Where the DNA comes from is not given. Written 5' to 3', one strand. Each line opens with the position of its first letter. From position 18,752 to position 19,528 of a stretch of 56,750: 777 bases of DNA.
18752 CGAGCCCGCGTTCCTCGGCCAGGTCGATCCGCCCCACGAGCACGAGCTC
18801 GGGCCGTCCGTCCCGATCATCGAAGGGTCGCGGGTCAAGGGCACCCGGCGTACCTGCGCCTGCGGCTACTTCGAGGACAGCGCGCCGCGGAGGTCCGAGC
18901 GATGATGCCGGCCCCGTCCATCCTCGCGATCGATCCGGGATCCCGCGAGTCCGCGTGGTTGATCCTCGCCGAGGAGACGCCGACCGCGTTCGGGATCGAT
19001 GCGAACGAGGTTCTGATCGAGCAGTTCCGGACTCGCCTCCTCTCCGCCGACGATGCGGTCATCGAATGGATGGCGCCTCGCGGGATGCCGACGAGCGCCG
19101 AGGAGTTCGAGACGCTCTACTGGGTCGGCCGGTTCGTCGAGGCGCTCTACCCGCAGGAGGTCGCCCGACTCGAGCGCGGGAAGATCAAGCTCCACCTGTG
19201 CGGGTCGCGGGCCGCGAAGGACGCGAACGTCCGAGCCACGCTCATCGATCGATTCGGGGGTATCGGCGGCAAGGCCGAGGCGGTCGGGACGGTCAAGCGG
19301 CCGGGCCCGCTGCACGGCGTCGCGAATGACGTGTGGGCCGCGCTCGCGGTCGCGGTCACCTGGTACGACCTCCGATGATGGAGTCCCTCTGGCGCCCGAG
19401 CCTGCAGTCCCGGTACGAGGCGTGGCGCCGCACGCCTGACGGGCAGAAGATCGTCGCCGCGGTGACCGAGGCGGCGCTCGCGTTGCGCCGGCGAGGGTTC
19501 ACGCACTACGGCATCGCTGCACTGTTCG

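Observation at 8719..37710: Recurrent regulatory cassette: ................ promoter, short GC hairpin, then a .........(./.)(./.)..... leader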

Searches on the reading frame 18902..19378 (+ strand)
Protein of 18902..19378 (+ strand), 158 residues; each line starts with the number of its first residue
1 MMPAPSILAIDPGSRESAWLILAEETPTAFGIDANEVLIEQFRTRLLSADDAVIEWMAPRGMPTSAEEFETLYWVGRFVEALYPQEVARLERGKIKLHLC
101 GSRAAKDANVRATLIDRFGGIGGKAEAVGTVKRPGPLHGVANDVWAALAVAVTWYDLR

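Call 35: search_protein_families(library=pfam, proteins=[window:18902-19378:+], max_evalue=0.01)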
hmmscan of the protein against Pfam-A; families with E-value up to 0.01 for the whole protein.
window:18902-19378:+ (158 aa): 0 families

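Call 97: search_protein_families(library=phrogs, proteins=[window:18902-19378:+], max_evalue=0.01)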
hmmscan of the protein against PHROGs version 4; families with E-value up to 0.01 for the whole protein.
window:18902-19378:+ (158 aa): 1 family
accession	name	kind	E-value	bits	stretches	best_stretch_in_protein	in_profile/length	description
phrog_1770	-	DNA, RNA and nucleotide metabolism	7.6e-08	33.5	1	7-156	6-147/158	Holliday junction resolvase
